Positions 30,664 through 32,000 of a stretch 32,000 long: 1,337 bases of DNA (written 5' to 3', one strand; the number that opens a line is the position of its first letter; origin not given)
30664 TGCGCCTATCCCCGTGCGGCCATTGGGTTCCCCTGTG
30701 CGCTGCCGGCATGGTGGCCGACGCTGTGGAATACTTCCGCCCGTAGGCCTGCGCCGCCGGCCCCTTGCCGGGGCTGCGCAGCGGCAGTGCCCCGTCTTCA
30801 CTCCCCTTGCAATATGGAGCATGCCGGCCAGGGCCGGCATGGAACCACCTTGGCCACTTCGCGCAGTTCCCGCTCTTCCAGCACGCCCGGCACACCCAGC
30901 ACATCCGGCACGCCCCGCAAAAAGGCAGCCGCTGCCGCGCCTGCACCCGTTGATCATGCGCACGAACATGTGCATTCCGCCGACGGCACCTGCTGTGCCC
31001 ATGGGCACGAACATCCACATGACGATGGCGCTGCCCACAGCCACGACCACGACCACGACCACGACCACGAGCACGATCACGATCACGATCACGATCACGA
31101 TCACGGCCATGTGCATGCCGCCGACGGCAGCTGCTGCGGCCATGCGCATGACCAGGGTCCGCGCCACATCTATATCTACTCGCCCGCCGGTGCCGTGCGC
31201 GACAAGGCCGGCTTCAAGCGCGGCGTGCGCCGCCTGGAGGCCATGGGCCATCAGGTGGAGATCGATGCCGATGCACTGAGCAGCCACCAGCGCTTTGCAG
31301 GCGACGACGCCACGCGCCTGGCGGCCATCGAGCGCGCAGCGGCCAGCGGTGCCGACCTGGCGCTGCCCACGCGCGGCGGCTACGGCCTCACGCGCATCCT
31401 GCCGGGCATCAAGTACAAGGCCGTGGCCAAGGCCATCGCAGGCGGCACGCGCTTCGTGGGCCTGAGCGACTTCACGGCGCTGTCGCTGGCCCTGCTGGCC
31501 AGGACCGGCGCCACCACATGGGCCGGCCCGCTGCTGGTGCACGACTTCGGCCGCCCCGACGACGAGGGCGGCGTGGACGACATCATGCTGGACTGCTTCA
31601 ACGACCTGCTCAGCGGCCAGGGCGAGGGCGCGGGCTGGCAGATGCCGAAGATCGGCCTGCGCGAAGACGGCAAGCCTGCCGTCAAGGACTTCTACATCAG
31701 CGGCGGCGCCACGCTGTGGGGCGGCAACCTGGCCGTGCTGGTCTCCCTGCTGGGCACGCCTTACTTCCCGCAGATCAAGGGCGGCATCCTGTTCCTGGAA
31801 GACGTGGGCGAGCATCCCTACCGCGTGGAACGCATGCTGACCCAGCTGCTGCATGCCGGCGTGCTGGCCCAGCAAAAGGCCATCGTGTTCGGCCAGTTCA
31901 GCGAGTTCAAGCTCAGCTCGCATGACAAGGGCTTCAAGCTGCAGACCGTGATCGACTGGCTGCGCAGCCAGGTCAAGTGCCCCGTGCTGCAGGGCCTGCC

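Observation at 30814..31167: ORF missing from the track: LD-carboxypeptidase in frame with a His/Cys-rich, repeat-built metal-binding-like module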

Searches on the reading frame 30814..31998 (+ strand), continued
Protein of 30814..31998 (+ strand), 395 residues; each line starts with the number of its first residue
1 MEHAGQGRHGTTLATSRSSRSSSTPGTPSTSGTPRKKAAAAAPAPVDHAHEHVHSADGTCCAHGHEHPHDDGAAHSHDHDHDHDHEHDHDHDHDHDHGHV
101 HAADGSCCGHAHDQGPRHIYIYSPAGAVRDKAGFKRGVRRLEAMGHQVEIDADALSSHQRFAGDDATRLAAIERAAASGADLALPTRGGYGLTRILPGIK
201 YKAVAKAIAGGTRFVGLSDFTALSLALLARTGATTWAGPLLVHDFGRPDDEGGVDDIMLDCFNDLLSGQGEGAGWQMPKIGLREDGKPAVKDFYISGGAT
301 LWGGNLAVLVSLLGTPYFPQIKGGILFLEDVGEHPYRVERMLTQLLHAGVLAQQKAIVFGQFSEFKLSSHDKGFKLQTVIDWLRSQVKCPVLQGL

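Call 31: predict_structure(alignment_id=A2)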
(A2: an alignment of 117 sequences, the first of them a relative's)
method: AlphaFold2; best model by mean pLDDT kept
length: 403 residues; sequences in the alignment: 117
mean_pLDDT: 75.6   pTM: 0.74
mean pLDDT of the five models: 75.6, 74.9, 74.5, 73.5, 67.5
residues with pLDDT >= 90: 183; 70-90: 104; 50-70: 32; < 50: 84
segments of 3 or more residues with pLDDT < 50: 1-81
pLDDT, mean of each block of 10 residues (from residue 1): 31 27 26 27 26 27 32 44 61 88 87 96 86 64 93 95 81 98 95 90 96 92 93 91 85 78 87 90 93 92 82 94 95 77 68 89 90 83 94 90 56
secondary structure, 60 per line:
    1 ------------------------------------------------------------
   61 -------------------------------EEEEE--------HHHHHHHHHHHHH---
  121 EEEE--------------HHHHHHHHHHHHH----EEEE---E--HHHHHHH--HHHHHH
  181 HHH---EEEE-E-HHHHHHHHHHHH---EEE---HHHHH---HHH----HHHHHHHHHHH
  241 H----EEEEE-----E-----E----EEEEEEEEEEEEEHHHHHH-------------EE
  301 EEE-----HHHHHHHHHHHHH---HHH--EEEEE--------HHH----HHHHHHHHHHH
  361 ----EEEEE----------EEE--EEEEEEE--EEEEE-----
elements in order: E92-96 H105-117 E121-124 H139-151 E156-159 H166-172 H175-183 E187-190 H194-205 E209-211 H215-219 H230-241 E246-250 E267-279 H280-285 E299-303 H309-321 E330-334 H350-360 E365-369 E380-382 E385-391 E394-398
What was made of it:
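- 30946..31167 (+): His/Cys/Asp-rich tract: 25 His and 4 Cys in 74 codons. The equivalent region of the 86%-identical orthologue P0001 is predicted disordered (pLDDT below 50, call 31).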

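Call 36: search_protein_families(library=pfam, proteins=[L001:771-3077:-, L001:7241-8017:+, L001:8624-11305:+, L001:12504-13157:+], max_evalue=0.001)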
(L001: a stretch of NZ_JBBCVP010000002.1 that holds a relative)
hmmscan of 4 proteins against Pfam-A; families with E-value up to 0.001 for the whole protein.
L001:771-3077:- (769 aa): 2 families
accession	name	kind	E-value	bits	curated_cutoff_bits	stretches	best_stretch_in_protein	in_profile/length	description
PF01136.24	Peptidase_U32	-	6.5e-69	232.2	22.4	1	179-414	1-232/233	Peptidase family U32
PF12392.13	DUF3656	-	2.3e-23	83.4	22.1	1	504-618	1-108/109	Collagenase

L001:7241-8017:+ (259 aa): 1 family
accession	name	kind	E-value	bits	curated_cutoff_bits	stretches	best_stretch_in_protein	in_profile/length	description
PF04116.19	FA_hydroxylase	-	4.9e-27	95.4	31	1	97-227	2-132/132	Fatty acid hydroxylase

L001:8624-11305:+ (894 aa): 1 family
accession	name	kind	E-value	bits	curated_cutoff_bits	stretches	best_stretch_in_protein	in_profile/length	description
PF01804.23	Penicil_amidase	-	1.9e-205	685.3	21.3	1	91-884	1-672/675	Penicillin amidase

L001:12504-13157:+ (218 aa): 3 families
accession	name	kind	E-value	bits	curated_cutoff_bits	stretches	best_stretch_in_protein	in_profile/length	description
PF13343.11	SBP_bac_6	-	3.2e-15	56.7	24.6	1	86-215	4-137/245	Bacterial extracellular solute-binding protein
PF01547.30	SBP_bac_1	-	5.5e-10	40.2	26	1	48-196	11-173/307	Bacterial extracellular solute-binding protein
PF13531.11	SBP_bac_11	-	2.1e-07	31.4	25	1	45-213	11-146/227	Bacterial extracellular solute-binding protein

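Call 58: search_protein_families(library=ncbifam, proteins=[P0001, window:30850-31998:+], max_evalue=0.001)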
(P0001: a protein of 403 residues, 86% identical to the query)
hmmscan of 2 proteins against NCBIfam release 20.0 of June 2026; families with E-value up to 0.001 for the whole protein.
P0001 (403 aa): 1 family
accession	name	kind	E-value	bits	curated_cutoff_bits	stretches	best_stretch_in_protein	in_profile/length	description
NF008424.0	PRK11253.1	equivalog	2.8e-87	292.6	378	1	92-391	6-292/308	muramoyltetrapeptide carboxypeptidase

window:30850-31998:+ (383 aa): 1 family
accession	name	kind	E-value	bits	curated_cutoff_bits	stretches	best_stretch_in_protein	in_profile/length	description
NF008424.0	PRK11253.1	equivalog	2e-78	263.6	378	1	106-383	6-270/308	muramoyltetrapeptide carboxypeptidase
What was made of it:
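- On Peptidase S66 / LdcA (muramoyltetrapeptide LD-carboxypeptidase): 292.6 bits for full-length P0001 against a cut-off of 378 (call 58).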

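Call 61: fold_search(model_id=the predicted structure, library=pdb)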
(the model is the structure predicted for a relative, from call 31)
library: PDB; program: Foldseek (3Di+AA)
matches with E <= 10: 1048; with E <= 0.001: 47
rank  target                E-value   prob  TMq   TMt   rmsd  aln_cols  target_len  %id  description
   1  6uuk_B                1.4e-30  1.00  0.66  0.90   2.4       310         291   39  Crystal structure of muramoyltetrapeptide carboxypeptidase from Oxalobacter formigenes (released 2020-11-04)
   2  6uuk_A                6.9e-29  1.00  0.66  0.92   2.0       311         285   39  Crystal structure of muramoyltetrapeptide carboxypeptidase from Oxalobacter formigenes (released 2020-11-04)
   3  5z01                  1.8e-27  1.00  0.68  0.88   2.3       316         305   35  Native Escherichia coli L,D-carboxypeptidase A (LdcA) (released 2018-04-25)
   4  5z03_B                4.9e-26  1.00  0.62  0.87   2.4       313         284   32  Mutant (S106A) Escherichia coli L,D-carboxypeptidase A (LdcA) (released 2018-04-25)
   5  5z03_A                7.4e-26  1.00  0.61  0.86   2.8       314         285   32  Mutant (S106A) Escherichia coli L,D-carboxypeptidase A (LdcA) (released 2018-04-25)
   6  3tyx_A                8.4e-23  1.00  0.64  0.75   6.4       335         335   23  Crystal structure of the F177S mutant of mycrocine immunity protein (MccF) with AMP (released 2011-12-28)
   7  4iix_A                3.7e-22  1.00  0.65  0.76   6.4       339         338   22  Structure of MccF in complex with glutamyl sulfamoyl guanosine (released 2013-12-25)
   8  4iiy_B                5.0e-22  1.00  0.66  0.78   7.5       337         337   22  Structure of MccF in complex with glutamyl sulfamoyl inosine (released 2013-12-25)
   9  3u1b_B                5.0e-22  1.00  0.61  0.73   7.8       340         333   24  Crystal structure of the S238R mutant of mycrocine immunity protein (MccF) with AMP (released 2011-11-30)
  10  3sr3_B                5.4e-22  1.00  0.63  0.82   3.4       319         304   24  Crystal structure of the w180a mutant of microcin immunity protein mccf from Bacillus anthracis shows the active site  (released 2011-08-10)
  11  3t5m_A                1.1e-21  1.00  0.62  0.74   6.8       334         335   22  Crystal structure of the S112A mutant of mycrocine immunity protein (MccF) with AMP (released 2011-09-07)
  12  5k99_A                1.2e-21  1.00  0.62  0.74   6.8       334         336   22  Crystal structure of microcin immunity protein MccF from Bacillus anthracis in complex with McC (released 2017-03-22)
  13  3tlg_A                1.4e-21  1.00  0.65  0.78   7.8       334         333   23  Microcin C7 self immunity protein MccF in the inactive mutant APO state (released 2012-02-29)
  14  4jvo_A                1.5e-21  1.00  0.62  0.74   6.8       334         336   22  Crystal structure of the double mutant (S112A, H303A) of B.anthracis mycrocine immunity protein (MccF) with alanyl sul (released 2013-06-12)
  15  3gjz_A                1.5e-21  1.00  0.62  0.74   6.8       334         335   22  Crystal structure of microcin immunity protein MccF from Bacillus anthracis str. Ames (released 2009-04-14)
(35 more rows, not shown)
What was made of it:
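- On Peptidase S66 / LdcA (muramoyltetrapeptide LD-carboxypeptidase): The AlphaFold2 model of P0001 matches 6UUK at TM-score 0.90-0.92 and 5Z01 at 0.88, both normalised to the PDB chain (call 61).
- Closest known: Canonical LdcA. Same: The S66 two-domain fold matches: TM-score 0.88-0.92 (normalised to the PDB chain) for the orthologue model (call 61).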

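Call 63: search_solved_structures(query=P0100, max_evalue=1e-30, show_alignments=2)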
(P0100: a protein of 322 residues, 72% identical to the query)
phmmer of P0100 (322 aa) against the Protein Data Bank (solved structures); distinct sequences matched with E-value up to 1e-30: 3.
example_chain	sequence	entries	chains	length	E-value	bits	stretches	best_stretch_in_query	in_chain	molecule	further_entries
6uuk_A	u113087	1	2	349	2.9e-60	207.8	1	16-308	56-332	Muramoyltetrapeptide carboxypeptidase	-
5z01_A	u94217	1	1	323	3.7e-50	174.6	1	16-308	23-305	Murein tetrapeptide carboxypeptidase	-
5z03_A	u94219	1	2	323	1.1e-49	173.1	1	16-308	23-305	Murein tetrapeptide carboxypeptidase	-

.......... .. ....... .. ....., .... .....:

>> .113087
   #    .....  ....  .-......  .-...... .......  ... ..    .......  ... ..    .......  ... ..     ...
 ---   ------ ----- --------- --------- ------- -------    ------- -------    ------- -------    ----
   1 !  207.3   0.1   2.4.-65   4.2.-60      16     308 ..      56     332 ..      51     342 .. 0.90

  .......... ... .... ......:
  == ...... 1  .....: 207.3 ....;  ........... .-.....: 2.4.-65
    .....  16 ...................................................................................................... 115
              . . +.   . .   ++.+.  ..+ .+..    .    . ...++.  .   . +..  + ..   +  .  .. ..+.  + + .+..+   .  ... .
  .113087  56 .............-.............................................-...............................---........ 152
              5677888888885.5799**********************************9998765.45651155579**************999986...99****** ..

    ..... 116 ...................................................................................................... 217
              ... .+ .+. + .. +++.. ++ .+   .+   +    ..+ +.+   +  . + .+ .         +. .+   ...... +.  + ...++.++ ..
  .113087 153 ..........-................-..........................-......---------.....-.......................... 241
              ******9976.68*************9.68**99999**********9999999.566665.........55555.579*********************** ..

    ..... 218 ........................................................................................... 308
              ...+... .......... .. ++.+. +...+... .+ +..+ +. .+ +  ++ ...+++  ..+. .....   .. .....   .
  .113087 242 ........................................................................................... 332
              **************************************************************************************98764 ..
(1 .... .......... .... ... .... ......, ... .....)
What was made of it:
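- Closest known: Canonical LdcA. Different: Canonical proteins start a few residues before strand 1 (call 63).
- E. coli LdcA begins only about 4-5 residues before the first strand (call 63).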

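Call 64: predict_structure(alignment_id=A4)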
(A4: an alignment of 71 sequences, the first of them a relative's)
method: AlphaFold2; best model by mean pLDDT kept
length: 322 residues; sequences in the alignment: 71
mean_pLDDT: 92.8   pTM: 0.91
mean pLDDT of the five models: 92.8, 92.6, 92.3, 92.3, 91.6
residues with pLDDT >= 90: 265; 70-90: 43; 50-70: 5; < 50: 9
segments of 3 or more residues with pLDDT < 50: 1-8
pLDDT, mean of each block of 10 residues (from residue 1): 43 91 92 98 96 91 96 98 88 97 98 96 98 97 96 94 91 87 90 98 97 98 95 98 98 94 86 96 97 96 98 92 53
secondary structure, 60 per line:
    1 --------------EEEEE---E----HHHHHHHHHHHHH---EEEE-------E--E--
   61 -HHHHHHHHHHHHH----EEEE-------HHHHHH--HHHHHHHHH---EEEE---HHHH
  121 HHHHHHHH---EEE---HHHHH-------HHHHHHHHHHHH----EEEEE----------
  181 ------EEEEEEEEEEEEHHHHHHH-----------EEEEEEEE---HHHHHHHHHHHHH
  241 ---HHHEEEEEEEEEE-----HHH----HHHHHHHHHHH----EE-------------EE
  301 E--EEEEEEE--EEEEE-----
elements in order: E15-19 H28-40 E44-47 H62-74 E79-82 H90-95 H98-106 E110-113 H117-128 E132-134 H138-142 H150-161 E166-170 E187-198 H199-205 E217-224 H228-240 E247-256 H269-279 E299-301 E304-310 E313-317
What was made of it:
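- On His/Cys-rich metal-binding tails (SlyD / HspA type): pLDDT is below 50 for the tail (calls 31, 64).
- Disorder: AlphaFold2 gives pLDDT below 50 for the tail in a long-tail and a short-tail orthologue, while the S66 fold is confident (calls 31, 64). The tail is predicted disordered (calls 31, 64).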

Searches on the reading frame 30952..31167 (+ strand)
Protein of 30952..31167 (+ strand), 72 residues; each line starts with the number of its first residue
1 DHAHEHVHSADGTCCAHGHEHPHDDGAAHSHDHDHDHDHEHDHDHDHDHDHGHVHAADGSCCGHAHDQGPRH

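Call 47: search_solved_structures(query=window:30952-31167:+, max_evalue=10, show_alignments=4)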
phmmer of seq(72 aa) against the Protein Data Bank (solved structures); distinct sequences matched with E-value up to 10: 1.
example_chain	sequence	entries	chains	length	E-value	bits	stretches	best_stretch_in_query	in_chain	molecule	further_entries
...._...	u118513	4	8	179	0.019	18.5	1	25-57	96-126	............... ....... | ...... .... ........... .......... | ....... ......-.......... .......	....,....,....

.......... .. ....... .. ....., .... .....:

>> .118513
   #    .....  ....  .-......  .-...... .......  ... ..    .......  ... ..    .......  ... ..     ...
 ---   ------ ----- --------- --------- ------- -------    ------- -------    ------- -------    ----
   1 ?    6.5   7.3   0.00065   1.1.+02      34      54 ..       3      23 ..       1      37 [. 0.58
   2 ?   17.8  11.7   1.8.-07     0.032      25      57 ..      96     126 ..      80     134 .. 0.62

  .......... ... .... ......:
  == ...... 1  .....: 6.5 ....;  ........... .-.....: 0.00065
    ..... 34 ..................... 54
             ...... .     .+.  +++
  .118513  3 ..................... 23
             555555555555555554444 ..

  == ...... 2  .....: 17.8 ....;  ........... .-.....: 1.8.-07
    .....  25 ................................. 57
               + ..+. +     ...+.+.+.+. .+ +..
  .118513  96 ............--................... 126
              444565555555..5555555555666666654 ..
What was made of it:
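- The only PDB sequence hit is a low-complexity match to the uncharacterised P. aeruginosa protein PA4063 (E 0.019, call 47).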

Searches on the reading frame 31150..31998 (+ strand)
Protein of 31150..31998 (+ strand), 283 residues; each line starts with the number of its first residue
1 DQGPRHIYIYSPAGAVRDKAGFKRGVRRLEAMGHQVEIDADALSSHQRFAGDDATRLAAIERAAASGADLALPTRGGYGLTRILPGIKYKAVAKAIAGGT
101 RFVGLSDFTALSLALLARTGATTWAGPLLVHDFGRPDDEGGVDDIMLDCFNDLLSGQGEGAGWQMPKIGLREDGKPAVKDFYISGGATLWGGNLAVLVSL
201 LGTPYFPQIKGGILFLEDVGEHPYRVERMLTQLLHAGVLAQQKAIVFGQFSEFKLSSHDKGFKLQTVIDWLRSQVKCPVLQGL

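Call 32: search_protein_representatives(protein=window:31150-31998:+)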
Query: 283 residues. Proteins with E-value up to 0.001 (for the whole library): 7627; up to 1e-10: 3955; up to 1e-30: 174. The best 150 are listed.
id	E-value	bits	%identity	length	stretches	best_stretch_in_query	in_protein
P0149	5.4e-98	344.3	71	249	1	1-234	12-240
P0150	1.1e-95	336.8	62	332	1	6-283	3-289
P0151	6.3e-79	281.7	74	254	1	7-185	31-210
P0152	1.7e-77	277.0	64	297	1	38-262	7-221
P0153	4.0e-76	272.5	55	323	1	8-283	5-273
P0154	2.7e-75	269.8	63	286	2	140-281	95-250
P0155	4.8e-74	265.7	51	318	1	4-281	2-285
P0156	1.1e-73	264.6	54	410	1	4-283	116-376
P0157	3.5e-72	259.6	51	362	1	3-275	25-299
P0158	2.6e-70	253.4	80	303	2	16-128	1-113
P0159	3.7e-69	249.7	52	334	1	4-283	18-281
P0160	4.4e-69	249.4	51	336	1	6-283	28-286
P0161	2.6e-66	240.3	49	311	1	4-283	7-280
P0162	6.4e-65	235.8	48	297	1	5-283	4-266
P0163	8.7e-65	235.3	70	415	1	112-283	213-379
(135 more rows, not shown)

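Call 48: search_solved_structures(query=window:31150-31998:+, max_evalue=0.001)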
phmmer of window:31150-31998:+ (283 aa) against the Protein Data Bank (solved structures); distinct sequences matched with E-value up to 0.001: 23.
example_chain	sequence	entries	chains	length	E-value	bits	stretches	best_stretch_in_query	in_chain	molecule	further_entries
6uuk_A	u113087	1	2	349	2.3e-53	184.7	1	7-283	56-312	Muramoyltetrapeptide carboxypeptidase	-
5z01_A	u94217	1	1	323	4.5e-49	170.6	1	8-283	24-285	Murein tetrapeptide carboxypeptidase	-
5z03_A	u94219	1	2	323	1.2e-48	169.2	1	8-283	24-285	Murein tetrapeptide carboxypeptidase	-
3tyx_A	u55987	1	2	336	2.9e-13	53.1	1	68-255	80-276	Microcin immunity protein MccF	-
3sr3_A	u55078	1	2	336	3.9e-13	52.7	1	68-255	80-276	Microcin immunity protein MccF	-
3gjz_A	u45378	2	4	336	4e-13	52.6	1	68-255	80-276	Microcin immunity protein MccF | Microcin C7 self-immunity protein mccF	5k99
3u1b_A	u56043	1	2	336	7.6e-13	51.7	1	68-255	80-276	Microcin immunity protein MccF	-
4jvo_A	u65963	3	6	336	1.1e-12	51.2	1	68-255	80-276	Microcin immunity protein MccF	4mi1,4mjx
3t5m_A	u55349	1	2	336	1.1e-12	51.2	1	68-255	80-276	Microcin immunity protein MccF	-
3tly_A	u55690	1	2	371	1.7e-12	50.6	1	69-258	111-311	MccF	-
3tla_A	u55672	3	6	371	2.4e-12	50.1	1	69-258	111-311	MccF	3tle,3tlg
3tlz_A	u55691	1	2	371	2.6e-12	50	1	69-258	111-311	MccF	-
3tlb_A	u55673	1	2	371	2.7e-12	49.9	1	69-258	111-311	MccF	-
3tlc_A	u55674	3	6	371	6.2e-12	48.7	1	69-258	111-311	MccF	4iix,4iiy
3g23_A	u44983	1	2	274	1.4e-11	47.5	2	42-142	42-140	LD-carboxypeptidase A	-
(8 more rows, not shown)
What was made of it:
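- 31168..32000 (+): S66 LD-carboxypeptidase domains, truncated by the window end. About 34 residues are missing, including the catalytic His. PDB sequence hits 6UUK at 2.3e-53 and E. coli LdcA 5Z01 at 4.5e-49 (call 48).
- Closest known: Canonical LdcA. Same: Sequence E-values are 1e-49 to 1e-53 (call 48).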
